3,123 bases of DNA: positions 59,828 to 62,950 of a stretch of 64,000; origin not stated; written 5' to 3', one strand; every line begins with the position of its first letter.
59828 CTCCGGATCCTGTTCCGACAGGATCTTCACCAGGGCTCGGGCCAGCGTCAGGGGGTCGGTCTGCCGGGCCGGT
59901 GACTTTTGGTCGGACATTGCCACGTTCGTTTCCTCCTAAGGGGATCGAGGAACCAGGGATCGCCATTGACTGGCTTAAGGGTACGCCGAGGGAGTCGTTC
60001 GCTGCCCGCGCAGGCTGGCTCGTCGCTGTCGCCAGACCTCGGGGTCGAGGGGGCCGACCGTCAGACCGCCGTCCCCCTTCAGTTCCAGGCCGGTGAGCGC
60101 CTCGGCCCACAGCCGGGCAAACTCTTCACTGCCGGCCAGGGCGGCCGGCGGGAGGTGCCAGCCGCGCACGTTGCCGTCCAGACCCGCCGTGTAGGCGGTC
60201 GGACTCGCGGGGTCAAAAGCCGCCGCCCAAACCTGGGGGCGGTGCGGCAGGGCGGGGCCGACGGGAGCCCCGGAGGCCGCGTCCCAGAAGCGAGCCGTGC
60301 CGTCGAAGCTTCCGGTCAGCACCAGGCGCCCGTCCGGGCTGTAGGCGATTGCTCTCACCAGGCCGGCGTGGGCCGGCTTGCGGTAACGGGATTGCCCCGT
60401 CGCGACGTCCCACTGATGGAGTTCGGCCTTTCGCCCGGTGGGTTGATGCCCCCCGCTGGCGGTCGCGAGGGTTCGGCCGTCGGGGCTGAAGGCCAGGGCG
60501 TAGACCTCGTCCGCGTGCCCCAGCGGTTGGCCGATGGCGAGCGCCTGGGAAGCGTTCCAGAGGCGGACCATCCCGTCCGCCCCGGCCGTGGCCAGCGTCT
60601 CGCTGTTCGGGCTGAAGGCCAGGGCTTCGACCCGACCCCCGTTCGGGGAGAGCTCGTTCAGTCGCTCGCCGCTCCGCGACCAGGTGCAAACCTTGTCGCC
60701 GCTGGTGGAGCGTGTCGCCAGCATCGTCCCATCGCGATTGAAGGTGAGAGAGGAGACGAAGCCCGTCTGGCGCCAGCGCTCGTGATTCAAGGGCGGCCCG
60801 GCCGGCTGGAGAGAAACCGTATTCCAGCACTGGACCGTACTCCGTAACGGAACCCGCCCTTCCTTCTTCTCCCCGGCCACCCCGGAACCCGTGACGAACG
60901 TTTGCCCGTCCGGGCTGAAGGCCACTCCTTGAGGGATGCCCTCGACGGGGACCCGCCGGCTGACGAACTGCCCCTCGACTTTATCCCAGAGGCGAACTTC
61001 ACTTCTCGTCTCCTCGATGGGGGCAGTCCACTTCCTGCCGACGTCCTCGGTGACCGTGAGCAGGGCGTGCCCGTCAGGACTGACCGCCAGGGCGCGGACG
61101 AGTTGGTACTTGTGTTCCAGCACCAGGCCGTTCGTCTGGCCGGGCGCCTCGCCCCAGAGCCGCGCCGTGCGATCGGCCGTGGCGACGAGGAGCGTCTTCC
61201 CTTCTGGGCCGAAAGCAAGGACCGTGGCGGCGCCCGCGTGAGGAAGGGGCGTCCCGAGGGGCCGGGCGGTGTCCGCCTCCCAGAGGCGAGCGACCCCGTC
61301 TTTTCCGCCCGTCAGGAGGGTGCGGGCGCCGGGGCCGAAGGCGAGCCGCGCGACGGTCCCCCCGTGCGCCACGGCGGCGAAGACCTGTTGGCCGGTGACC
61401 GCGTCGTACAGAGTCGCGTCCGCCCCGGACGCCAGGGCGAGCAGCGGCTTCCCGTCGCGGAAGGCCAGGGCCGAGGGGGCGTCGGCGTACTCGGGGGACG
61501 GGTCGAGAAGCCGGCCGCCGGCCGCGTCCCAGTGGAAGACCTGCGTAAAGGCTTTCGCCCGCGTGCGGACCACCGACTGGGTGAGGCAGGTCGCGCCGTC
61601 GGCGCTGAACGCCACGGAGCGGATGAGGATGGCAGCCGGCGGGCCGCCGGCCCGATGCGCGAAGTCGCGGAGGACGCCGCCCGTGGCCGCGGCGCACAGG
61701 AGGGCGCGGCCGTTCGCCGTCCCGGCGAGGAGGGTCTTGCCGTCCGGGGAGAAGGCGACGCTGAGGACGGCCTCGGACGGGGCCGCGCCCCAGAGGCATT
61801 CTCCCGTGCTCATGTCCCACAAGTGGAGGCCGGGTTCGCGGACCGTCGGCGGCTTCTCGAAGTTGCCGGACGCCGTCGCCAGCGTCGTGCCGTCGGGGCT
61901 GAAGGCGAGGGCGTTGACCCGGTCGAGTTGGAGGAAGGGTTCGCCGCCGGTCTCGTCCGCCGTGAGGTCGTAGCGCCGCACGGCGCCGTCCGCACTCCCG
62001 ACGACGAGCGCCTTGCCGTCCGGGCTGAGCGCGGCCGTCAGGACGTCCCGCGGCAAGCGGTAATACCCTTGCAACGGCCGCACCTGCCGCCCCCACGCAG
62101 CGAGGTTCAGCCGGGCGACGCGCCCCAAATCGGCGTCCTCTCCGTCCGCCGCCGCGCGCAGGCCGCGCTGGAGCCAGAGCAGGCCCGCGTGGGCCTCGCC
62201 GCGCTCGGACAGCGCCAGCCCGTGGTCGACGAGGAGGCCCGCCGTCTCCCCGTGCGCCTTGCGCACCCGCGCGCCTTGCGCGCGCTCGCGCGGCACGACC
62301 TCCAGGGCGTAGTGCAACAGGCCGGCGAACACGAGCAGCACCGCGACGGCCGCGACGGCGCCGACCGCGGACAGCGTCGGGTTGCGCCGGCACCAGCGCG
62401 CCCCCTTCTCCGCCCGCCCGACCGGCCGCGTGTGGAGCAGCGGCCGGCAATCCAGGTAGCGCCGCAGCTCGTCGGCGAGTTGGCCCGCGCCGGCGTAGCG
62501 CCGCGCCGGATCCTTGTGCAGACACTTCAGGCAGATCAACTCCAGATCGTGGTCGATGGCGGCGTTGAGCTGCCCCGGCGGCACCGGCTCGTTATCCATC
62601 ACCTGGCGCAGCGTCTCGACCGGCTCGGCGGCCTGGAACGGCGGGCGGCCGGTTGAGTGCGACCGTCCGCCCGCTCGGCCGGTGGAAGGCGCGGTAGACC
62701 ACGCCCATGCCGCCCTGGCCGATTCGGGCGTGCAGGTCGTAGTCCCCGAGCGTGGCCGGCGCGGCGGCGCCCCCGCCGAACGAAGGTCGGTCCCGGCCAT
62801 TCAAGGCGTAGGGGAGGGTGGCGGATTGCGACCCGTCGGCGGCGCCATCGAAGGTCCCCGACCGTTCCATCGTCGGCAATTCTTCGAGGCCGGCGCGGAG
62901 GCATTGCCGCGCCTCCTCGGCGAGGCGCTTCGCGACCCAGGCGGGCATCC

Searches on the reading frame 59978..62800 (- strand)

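Call 73: search_protein_families(library=pfam, proteins=[window:59978-62800:-], max_evalue=0.00001)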
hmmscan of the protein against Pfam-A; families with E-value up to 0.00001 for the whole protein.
window:59978-62800:- (941 aa): 30 families (the best 25 are shown)
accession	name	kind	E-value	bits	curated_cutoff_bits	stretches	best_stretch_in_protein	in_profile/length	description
PF00400.38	WD40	-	7.2e-65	213.1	27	2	808-840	7-39/39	WD domain, G-beta repeat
PF25174.1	Beta-prop_THOC3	-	5.9e-59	199.7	305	4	601-785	70-235/272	THOC3 beta-propeller domain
PF25173.1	Beta-prop_WDR3_1st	-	8.9e-49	166.1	154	2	700-883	7-184/184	WDR3 first beta-propeller domain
PF24814.1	WD40_Prp19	-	3.4e-45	154.7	320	2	494-782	21-279/281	Prp19 WD40 domain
PF23414.1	Beta-prop_EML_2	-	7.7e-41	140.7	90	1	682-803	42-157/266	Echinoderm microtubule-associated protein second beta-propeller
PF25391.1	WD40_Gbeta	-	3.7e-35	122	150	3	447-564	151-267/340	G protein beta WD-40 repeat protein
PF24807.1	WD40_CDC20-Fz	-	1.2e-34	120.5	200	2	678-844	50-212/292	CDC20/Fizzy WD40 domain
PF25175.1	Beta-prop_WDR5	-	1.6e-32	113.4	250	2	679-882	10-207/296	WDR5 beta-propeller domain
PF25172.1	Beta-prop_WDR3_2nd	-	1.3e-29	103.8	140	2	475-551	212-288/293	WDR3 second beta-propeller domain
PF24805.1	EIF3I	-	9e-29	101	200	1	683-801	14-129/324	EIF3I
PF24817.1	WD40_WDHD1_1st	-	3.3e-27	95.9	109.9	1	677-844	84-254/291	WDHD1 first WD40 domain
PF12894.13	ANAPC4_WD40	-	5.9e-27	94.2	22.9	0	336-383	29-79/91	Anaphase-promoting complex subunit 4 WD40 domain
PF23393.2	Beta-prop_WDR90_POC16_2nd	-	1.5e-23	83.8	60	0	462-580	18-142/291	WDR90/POC16, second beta-propeller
PF25168.1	Beta-prop_WDR36-Utp21_2nd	-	3.5e-22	79.6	84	0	714-781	233-299/335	WDR36/Utp21 second beta-propeller domain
PF23409.1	Beta-prop_EML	-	3.4e-18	66.5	88.2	0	760-868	6-123/267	Echinoderm microtubule-associated protein first beta-propeller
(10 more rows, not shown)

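Call 79: search_protein_families(library=padloc, proteins=[window:59978-62800:-], max_evalue=0.001)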
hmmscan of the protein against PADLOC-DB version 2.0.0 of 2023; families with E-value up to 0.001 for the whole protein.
window:59978-62800:- (941 aa): 12 families
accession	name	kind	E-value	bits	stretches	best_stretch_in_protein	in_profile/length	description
PDLC02919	HEAT-ARM_XIII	-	2.1e-17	59.9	2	701-847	106-243/1972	-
PDLC04052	PD-T4-6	-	3.5e-11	41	1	49-123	210-284/496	-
PDLC04061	PD-T4-6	-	1.7e-10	39.1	1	50-117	218-285/510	-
PDLC04040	PD-T4-6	-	2.1e-10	38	1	50-121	200-271/547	-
PDLC04042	PD-T4-6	-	3.1e-10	38.2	1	50-117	207-274/292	-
PDLC04053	PD-T4-6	-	3.3e-07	28.1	1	50-119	206-275/311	-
PDLC04060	PD-T4-6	-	7.1e-07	26.5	1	49-114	203-268/486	-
PDLC04039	PD-T4-6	-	1.4e-06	25.6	1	50-117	210-277/458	-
PDLC04041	PD-T4-6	-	5.8e-06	23.8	1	50-168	229-316/443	-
PDLC04047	PD-T4-6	-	8.1e-06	23.1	1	50-119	207-276/327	-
PDLC04043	PD-T4-6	-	1.9e-05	21.9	1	50-170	212-333/452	-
PDLC04054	PD-T4-6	-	0.00021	18.8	1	50-113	208-271/347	-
